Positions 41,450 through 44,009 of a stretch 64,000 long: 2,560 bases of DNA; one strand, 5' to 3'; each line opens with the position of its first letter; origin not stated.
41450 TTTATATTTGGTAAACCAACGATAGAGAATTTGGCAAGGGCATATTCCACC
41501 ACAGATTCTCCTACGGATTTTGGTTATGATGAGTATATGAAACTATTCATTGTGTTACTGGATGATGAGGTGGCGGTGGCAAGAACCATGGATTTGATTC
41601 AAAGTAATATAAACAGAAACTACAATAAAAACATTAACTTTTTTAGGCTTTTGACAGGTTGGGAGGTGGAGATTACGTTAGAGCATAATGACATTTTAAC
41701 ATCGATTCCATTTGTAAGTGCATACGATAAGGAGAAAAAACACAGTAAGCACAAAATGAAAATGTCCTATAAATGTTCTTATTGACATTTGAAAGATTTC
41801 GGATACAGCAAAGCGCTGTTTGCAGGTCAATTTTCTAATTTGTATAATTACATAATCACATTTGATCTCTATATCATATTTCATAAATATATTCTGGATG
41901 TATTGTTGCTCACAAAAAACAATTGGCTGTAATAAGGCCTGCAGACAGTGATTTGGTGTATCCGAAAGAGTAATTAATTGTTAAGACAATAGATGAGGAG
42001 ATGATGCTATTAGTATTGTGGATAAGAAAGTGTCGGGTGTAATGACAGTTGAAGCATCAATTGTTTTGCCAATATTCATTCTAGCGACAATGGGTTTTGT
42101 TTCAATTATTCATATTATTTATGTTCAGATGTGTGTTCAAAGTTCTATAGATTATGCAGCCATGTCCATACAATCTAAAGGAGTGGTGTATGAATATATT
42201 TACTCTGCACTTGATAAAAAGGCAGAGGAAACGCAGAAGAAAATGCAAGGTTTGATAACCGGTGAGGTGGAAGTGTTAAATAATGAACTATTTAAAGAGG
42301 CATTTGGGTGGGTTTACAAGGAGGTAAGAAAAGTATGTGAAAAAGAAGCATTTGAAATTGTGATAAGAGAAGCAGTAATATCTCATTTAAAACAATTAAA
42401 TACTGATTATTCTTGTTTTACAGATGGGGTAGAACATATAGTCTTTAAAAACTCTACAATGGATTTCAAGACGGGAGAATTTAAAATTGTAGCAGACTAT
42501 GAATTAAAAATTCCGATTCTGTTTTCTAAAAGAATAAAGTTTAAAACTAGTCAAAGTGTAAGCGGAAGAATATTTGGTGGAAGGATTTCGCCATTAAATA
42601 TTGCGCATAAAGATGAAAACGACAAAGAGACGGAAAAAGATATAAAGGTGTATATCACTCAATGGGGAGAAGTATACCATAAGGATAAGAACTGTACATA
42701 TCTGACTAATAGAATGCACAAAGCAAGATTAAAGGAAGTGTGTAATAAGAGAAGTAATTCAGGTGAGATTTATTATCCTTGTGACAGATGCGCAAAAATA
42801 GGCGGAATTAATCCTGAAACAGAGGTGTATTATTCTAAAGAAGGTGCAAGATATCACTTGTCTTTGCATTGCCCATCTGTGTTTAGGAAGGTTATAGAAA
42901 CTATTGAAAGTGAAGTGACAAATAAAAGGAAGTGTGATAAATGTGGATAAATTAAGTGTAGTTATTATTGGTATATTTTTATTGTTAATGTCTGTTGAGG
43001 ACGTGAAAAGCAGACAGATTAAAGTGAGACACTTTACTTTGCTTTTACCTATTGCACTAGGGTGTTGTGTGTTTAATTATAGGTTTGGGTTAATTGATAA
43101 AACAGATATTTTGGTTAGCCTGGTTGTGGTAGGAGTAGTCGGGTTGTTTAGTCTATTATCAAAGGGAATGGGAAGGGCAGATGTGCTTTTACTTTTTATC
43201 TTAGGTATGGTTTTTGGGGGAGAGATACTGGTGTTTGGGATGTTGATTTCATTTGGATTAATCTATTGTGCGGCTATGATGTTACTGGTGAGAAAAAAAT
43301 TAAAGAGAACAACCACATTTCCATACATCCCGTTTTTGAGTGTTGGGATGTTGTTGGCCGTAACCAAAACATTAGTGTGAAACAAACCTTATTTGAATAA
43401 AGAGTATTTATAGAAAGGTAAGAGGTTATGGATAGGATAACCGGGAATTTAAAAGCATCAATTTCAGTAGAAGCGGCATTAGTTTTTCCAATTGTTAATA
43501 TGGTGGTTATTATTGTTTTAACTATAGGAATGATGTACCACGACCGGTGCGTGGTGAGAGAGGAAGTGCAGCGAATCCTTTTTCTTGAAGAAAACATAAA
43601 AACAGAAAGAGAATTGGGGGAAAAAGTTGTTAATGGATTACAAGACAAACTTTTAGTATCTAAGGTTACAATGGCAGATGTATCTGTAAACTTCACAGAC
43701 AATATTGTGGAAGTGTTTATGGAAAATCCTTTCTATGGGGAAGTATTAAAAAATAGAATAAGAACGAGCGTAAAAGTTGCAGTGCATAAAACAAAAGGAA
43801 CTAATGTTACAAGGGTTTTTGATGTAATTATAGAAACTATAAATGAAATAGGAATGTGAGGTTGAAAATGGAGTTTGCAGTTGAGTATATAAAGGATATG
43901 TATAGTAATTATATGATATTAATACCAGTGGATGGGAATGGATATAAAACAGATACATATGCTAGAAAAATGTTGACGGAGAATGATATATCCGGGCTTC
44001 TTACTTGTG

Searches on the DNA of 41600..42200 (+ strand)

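Call 24: search_rna_families(source=window, start=41600, end=42200, threshold=evalue, max_evalue=10, show_alignments=3)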
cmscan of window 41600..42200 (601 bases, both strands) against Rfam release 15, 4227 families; matches with E-value up to 10: 4.
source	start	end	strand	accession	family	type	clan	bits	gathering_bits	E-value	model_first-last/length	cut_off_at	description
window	41798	41967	+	RF04174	MIR4208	Gene; miRNA;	-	30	140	0.016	1-191/191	no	MIR4208 microRNA precursor family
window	42040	42115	+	RF00937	mir-653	Gene; miRNA;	-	16.7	77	2.1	1-78/78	no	mir-653 microRNA precursor family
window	41989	42061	+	RF00333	snoZ157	Gene; snRNA; snoRNA; CD-box;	CL00063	15.7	55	4.9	1-100/100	no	Small nucleolar RNA Z157/R69/R10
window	41970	42041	-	RF02706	TeloSII_ncR30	Gene; sRNA;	-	13.4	86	1.2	1-226/226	no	TeloSII non coding RNA 30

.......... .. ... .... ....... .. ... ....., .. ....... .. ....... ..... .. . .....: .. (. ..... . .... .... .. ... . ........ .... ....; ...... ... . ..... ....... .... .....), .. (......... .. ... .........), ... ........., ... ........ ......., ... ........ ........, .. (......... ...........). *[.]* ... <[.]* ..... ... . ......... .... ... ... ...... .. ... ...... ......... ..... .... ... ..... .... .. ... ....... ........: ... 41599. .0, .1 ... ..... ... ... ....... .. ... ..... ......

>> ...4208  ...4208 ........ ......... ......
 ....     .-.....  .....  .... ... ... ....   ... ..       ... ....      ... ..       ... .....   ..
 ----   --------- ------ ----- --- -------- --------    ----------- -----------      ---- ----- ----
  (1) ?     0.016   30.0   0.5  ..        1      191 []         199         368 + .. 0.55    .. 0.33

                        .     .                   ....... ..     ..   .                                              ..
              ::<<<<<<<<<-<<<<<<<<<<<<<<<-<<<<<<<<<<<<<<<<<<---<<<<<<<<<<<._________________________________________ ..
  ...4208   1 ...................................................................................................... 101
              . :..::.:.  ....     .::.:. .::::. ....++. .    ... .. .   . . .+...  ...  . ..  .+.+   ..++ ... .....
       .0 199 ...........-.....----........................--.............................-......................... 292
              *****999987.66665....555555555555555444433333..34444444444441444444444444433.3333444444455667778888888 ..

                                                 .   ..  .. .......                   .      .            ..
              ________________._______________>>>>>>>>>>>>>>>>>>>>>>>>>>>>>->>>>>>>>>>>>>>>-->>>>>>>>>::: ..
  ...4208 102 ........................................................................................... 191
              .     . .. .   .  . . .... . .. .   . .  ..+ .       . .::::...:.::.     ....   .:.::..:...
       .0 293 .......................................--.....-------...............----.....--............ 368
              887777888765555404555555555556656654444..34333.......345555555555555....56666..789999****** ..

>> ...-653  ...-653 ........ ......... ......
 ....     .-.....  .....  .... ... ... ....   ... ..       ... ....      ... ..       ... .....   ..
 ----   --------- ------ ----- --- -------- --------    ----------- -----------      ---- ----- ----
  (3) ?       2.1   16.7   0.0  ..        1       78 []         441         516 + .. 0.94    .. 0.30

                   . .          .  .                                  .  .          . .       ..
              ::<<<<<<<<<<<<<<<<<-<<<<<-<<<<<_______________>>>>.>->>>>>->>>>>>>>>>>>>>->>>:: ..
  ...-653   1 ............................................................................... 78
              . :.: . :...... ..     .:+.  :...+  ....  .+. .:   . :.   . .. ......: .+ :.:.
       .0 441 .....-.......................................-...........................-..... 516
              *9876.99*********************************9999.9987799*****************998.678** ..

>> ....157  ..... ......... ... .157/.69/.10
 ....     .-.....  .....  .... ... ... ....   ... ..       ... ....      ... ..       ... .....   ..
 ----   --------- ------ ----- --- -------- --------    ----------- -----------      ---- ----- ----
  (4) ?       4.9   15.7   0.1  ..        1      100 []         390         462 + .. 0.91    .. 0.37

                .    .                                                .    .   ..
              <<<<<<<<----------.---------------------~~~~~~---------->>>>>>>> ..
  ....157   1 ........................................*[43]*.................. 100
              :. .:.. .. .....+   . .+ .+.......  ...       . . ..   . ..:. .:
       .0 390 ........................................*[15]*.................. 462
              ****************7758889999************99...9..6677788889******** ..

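Call 49: build_rna_model(alignment_id=A3, structure=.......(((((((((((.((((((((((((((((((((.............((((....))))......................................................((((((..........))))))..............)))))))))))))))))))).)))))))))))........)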
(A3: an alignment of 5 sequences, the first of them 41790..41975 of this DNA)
Model R1 built from alignment A3 (5 sequences, 194 columns); structure: as given.
model positions 186; base pairs 41; branch points 1; effective number of sequences 1.41; information 0.591 bits per position. Calibrated on 0.2 Mb of random sequence (short: E-values are rough).
structure used (alignment columns):
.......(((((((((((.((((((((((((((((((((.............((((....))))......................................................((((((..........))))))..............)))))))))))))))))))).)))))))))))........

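Call 51: search_with_rna_model(model_id=R1, sources=[window, L011, L012, L014, L015, L019, L020, L021, L016, L017, L018], max_evalue=10)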
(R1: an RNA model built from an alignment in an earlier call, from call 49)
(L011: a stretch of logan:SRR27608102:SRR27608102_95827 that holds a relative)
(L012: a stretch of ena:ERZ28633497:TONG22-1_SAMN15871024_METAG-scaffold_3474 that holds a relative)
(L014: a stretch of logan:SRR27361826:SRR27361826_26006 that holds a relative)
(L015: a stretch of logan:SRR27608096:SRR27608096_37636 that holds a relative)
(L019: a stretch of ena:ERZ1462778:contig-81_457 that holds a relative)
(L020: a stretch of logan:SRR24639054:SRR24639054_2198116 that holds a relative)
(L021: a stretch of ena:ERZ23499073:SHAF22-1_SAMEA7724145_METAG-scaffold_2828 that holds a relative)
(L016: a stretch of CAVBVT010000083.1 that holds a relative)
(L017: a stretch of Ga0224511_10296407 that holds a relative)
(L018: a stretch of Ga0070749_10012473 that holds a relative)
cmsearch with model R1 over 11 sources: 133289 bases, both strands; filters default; matches with E-value up to 10: 21.
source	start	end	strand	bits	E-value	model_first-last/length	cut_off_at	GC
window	41790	41975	+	209.6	2.5e-40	1-186/186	no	0.32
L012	5611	5796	+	201.6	1.1e-38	1-186/186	no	0.33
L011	6284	6467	+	200.4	1.9e-38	1-186/186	no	0.32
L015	5935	6126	+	177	9.8e-34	1-186/186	no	0.3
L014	6288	6475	+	173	6.4e-33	1-186/186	no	0.3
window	41789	41974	-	49.4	5.7e-08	1-186/186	no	0.32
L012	5610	5795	-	43.8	7.5e-07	1-186/186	no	0.33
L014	6287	6474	-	39.5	5.6e-06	1-186/186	no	0.3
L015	5934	6125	-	39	7.1e-06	1-186/186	no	0.3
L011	6284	6467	-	37.7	1.3e-05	1-186/186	no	0.32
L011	9990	10093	+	22.3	0.017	50-146/186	no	0.32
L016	31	56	+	22.2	0.017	109-134/186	no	0.31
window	29540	29594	+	14.1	0.77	1-186/186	no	0.29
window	5658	5704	+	11.1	3.1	1-186/186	no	0.23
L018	870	930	-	10.2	4.7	71-134/186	no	0.26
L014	8618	8667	-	9.2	7.3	94-134/186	no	0.26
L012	296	362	-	9.1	7.7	68-134/186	no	0.3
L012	9359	9419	+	8.6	9.8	73-134/186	no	0.25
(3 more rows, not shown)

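Call 55: search_dna_similar(query=window:41790-41975:+, collection=plasmids, mode=distant, max_evalue=0.01)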
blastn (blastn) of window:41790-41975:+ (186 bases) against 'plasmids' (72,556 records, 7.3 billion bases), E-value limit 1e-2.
Records with a match: 1; places in all: 1; records where one place covers at least 80% of the query: 0.
Best place of each record, by identity: >=99% 1.
By first word of the organism name: Ilyobacter 1.
By predicted mobility (MOB-suite, as given by PLSDB): non-mobilizable 1.
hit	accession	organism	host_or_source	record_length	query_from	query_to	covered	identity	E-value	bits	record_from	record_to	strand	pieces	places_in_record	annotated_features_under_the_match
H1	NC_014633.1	Ilyobacter polytropus DSM 2926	marine mud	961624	79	104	14%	100.0%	4e-3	48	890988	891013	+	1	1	dTDP-glucose 4,6-dehydratase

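Call 56: search_dna_similar(query=window:41790-41975:+, collection=phages, mode=distant, max_evalue=0.01)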
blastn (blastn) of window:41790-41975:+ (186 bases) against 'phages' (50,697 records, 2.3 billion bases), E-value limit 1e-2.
No match.

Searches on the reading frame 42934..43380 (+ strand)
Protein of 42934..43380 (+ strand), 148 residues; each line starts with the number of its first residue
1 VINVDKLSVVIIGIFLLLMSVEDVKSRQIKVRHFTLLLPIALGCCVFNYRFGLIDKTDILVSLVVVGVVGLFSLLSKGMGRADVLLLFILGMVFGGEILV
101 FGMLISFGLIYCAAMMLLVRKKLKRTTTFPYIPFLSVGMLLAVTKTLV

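Call 8: search_protein_families(library=pfam, proteins=[window:42934-43380:+], max_evalue=0.01)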
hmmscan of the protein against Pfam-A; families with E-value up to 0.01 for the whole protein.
window:42934-43380:+ (148 aa): 1 family
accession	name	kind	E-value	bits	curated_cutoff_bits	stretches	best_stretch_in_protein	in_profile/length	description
PF01478.23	Peptidase_A24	-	2.1e-08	35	26.5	1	11-109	2-98/104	Type IV leader peptidase family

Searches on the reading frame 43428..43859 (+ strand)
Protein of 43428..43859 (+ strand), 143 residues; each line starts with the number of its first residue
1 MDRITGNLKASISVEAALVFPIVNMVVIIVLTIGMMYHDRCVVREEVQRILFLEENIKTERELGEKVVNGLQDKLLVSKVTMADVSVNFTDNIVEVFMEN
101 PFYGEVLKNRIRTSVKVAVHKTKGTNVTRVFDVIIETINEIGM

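Call 8: search_protein_families(library=pfam, proteins=[window:43428-43859:+], max_evalue=0.01)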
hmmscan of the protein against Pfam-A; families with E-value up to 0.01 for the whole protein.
window:43428-43859:+ (143 aa): 1 family
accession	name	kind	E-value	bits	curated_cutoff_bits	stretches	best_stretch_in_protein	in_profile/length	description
PF07811.17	TadE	-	1.9e-05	25.1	22.9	1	11-44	2-35/43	TadE-like protein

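Call 14: find_encoding_contigs(protein=window:43428-43859:+, flank=3500, max_places=10)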
Protein window:43428-43859:+ (143 aa): 8 contigs read that carry it; 5 places shown.
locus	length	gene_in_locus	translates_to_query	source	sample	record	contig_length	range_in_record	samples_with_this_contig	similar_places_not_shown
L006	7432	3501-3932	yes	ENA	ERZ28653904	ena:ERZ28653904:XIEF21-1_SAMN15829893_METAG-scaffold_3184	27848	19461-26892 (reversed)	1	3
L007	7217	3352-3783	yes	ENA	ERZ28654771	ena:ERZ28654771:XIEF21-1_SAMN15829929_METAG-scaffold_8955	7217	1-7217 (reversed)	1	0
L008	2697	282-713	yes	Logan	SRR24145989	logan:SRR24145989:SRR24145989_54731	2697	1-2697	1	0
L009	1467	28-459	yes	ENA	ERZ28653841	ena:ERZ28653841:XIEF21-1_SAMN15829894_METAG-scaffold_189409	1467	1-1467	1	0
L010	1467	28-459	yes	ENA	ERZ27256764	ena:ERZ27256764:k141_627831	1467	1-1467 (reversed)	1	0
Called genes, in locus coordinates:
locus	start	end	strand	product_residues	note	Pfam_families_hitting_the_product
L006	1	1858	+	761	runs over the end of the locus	PF18960:DUF5702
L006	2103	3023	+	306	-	-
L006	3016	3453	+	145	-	PF01478:Peptidase_A24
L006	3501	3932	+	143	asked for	-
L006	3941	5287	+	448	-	PF19909:DUF6382, PF16697:Yop-YscD_cpl (weak), PF00498:FHA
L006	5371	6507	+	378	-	PF01694:Rhomboid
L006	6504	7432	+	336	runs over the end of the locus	PF02036:SCP2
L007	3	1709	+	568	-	?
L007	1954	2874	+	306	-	-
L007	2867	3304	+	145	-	PF01478:Peptidase_A24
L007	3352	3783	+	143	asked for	-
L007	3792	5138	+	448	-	PF19909:DUF6382, PF16697:Yop-YscD_cpl (weak), PF00498:FHA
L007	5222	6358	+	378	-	PF01694:Rhomboid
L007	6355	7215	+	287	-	?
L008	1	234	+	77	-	?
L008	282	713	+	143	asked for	-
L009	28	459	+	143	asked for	-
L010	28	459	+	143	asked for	-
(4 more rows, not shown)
